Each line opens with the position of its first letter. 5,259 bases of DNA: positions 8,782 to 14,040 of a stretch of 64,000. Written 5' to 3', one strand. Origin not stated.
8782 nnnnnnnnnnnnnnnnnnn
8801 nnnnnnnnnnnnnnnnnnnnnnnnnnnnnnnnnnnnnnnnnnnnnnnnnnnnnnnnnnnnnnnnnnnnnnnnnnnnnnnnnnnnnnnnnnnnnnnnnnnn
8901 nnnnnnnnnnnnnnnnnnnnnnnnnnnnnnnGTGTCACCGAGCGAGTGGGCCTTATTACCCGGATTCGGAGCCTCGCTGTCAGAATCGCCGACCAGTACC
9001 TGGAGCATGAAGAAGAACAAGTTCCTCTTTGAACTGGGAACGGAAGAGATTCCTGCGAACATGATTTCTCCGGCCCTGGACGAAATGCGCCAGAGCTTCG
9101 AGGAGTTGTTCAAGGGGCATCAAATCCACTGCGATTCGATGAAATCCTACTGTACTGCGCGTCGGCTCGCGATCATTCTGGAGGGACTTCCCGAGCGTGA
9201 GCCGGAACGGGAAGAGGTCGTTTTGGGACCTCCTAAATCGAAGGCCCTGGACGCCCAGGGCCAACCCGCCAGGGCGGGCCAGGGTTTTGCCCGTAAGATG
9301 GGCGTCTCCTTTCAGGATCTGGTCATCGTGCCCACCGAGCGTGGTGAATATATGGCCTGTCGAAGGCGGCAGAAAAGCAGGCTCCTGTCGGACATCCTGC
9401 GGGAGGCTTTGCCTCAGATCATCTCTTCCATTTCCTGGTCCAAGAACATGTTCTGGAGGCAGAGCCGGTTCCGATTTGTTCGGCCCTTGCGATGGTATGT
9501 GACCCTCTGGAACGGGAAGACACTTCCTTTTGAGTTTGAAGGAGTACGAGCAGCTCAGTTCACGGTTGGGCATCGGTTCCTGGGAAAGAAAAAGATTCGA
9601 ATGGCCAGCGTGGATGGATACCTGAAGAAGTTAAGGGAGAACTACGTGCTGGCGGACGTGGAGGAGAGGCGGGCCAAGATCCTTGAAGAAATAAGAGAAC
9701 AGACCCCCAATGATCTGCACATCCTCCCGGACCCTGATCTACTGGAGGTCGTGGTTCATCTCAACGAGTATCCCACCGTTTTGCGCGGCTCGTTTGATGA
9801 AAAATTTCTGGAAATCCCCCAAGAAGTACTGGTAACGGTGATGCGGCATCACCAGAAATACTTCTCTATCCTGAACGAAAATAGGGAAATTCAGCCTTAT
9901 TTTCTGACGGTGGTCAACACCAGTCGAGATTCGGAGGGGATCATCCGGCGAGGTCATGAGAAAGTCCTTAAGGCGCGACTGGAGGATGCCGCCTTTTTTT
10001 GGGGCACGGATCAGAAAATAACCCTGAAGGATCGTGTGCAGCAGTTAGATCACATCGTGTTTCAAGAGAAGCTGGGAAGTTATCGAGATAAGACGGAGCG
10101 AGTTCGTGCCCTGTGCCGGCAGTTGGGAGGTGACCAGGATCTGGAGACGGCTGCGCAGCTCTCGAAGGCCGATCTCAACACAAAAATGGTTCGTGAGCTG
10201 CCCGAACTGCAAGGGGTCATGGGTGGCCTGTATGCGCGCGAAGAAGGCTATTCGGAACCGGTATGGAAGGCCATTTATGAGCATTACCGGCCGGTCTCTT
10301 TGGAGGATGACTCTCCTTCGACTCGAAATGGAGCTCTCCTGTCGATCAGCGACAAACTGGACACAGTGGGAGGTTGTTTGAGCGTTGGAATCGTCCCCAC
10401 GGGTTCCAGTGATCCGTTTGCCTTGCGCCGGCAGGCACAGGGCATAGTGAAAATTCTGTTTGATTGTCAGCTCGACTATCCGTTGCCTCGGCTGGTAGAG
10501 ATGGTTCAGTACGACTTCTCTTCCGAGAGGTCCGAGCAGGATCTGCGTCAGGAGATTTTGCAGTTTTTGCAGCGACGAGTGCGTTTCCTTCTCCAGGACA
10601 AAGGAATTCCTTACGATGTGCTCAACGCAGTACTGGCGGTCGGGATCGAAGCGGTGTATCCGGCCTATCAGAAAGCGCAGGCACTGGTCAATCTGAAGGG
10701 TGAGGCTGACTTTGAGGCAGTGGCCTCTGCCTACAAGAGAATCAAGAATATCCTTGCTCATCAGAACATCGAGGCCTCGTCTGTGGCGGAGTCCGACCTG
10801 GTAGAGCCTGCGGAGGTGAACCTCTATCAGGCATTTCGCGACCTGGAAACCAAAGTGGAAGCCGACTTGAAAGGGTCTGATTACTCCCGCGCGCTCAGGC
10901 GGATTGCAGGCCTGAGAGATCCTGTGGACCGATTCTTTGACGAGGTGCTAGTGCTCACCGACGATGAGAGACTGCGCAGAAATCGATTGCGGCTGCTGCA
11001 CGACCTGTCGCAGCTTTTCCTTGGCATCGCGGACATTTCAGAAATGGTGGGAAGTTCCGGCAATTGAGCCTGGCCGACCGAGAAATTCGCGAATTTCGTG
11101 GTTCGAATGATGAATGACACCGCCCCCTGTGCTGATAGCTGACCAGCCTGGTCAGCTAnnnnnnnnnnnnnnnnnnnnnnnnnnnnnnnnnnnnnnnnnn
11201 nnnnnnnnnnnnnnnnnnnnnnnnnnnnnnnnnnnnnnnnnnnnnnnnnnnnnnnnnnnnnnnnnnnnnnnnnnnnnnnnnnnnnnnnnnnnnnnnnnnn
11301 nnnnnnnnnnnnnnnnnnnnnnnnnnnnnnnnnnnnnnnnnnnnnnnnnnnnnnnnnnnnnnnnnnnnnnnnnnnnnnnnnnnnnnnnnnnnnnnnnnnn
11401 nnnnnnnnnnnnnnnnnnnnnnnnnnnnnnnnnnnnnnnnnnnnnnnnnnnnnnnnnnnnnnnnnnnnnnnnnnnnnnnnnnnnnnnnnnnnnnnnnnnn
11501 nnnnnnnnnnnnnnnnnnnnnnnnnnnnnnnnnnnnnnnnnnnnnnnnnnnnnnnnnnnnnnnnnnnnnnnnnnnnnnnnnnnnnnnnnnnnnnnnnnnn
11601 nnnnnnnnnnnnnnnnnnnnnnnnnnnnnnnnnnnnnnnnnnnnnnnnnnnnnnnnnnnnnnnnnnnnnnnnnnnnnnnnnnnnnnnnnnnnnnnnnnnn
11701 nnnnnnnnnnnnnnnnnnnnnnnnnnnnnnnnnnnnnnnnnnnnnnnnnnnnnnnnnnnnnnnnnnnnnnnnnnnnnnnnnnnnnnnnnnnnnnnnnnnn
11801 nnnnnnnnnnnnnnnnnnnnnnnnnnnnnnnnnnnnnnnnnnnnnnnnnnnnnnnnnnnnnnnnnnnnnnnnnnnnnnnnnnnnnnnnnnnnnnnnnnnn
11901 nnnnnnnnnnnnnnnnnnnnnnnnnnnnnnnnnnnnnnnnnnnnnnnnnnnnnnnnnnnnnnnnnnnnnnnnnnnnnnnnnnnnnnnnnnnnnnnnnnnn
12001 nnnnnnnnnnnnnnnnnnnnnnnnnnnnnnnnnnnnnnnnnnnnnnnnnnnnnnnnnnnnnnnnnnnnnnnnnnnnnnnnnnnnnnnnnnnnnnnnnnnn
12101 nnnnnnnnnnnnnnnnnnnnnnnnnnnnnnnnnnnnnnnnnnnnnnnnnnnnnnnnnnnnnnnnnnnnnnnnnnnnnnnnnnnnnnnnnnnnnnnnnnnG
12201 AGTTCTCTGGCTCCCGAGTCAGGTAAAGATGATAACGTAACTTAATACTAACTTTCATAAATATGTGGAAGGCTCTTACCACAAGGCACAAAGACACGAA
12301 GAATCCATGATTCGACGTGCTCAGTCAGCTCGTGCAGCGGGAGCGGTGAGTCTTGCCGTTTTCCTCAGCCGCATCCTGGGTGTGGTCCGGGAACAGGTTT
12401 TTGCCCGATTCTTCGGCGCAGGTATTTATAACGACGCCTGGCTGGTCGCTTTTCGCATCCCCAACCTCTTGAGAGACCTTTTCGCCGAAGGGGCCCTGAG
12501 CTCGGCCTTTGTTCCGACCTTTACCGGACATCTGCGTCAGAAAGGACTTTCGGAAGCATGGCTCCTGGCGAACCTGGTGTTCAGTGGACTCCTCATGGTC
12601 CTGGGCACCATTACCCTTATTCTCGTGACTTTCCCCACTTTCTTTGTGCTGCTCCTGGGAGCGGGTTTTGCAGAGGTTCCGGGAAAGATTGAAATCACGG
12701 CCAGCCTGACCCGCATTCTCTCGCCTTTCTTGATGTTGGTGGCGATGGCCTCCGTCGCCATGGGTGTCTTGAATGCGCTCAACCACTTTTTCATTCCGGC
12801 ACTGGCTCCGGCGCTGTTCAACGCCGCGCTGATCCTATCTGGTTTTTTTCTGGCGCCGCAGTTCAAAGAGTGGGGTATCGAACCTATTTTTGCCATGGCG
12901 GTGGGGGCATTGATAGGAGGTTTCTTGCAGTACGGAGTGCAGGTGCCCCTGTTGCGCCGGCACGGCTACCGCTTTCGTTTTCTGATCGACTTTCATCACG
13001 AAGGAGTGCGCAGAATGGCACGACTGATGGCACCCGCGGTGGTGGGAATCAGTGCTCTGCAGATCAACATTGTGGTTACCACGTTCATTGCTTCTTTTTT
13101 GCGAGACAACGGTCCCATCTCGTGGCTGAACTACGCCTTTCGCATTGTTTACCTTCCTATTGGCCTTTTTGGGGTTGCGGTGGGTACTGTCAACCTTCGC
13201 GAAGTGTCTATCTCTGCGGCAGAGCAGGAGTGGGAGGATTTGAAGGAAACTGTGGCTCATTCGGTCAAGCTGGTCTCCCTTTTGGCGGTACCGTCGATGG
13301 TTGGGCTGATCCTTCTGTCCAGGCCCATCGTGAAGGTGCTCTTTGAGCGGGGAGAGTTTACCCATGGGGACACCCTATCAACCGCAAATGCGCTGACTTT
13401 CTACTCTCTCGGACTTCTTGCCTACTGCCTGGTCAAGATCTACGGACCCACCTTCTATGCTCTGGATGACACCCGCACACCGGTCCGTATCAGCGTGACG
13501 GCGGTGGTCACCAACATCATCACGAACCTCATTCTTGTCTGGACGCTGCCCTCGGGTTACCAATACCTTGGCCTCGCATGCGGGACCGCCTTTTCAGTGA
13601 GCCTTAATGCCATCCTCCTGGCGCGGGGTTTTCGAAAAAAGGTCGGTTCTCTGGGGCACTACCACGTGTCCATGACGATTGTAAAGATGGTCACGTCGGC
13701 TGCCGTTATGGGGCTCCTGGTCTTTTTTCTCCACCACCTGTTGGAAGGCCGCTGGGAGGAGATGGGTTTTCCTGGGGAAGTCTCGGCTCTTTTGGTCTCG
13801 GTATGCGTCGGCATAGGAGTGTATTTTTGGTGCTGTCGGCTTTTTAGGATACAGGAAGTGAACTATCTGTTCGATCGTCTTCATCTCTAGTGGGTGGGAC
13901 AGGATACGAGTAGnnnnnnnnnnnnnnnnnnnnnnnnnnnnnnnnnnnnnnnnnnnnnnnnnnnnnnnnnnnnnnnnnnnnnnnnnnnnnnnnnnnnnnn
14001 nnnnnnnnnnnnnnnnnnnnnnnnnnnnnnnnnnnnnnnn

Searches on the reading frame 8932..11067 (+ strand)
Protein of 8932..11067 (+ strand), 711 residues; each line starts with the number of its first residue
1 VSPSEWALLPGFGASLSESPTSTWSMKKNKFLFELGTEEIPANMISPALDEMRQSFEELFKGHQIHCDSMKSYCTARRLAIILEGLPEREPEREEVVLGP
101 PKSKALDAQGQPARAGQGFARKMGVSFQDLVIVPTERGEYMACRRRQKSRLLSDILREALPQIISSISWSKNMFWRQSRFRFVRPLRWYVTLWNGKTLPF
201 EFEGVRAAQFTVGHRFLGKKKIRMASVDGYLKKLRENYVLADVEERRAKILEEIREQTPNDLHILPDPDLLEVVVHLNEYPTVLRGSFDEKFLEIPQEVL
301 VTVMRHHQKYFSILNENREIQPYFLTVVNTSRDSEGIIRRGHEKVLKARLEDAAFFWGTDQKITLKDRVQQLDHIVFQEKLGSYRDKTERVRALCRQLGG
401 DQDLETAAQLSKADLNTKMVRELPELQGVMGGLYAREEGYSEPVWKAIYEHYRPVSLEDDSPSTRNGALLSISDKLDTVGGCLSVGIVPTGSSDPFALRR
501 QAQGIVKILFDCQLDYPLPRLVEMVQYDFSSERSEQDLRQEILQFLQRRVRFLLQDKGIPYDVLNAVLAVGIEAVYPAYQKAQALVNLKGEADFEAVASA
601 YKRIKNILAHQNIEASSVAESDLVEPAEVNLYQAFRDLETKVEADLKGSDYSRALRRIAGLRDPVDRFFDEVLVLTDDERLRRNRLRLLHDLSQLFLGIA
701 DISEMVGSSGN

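Call 52: search_protein_families(library=ncbifam, proteins=[window:8932-11067:+], max_evalue=0.001)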
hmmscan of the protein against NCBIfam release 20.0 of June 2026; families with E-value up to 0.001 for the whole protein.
window:8932-11067:+ (711 aa): 2 families
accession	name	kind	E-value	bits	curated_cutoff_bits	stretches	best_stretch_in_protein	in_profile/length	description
TIGR00211.2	glyS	equivalog_domain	2.7e-229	763.2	300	1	30-704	1-683/684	glycine--tRNA ligase subunit beta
NF011499.0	PRK14908.1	equivalog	2.3e-169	565.9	1244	1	26-704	309-995/998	glycine--tRNA ligase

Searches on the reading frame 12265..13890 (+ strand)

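Call 68: search_protein_families(library=pfam, proteins=[window:12265-13890:+], max_evalue=0.001)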
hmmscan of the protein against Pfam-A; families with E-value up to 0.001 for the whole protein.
window:12265-13890:+ (541 aa): 3 families
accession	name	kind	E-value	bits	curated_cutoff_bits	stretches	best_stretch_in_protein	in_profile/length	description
PF03023.19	MurJ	-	3.4e-114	382.4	27.4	1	46-499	1-442/451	Lipid II flippase MurJ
PF01554.23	MatE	-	1.4e-05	25.2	24.9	1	274-423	19-161/161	MatE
PF13440.11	Polysacc_synt_3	-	0.00036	20.3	23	1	210-360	141-284/293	Polysaccharide biosynthesis protein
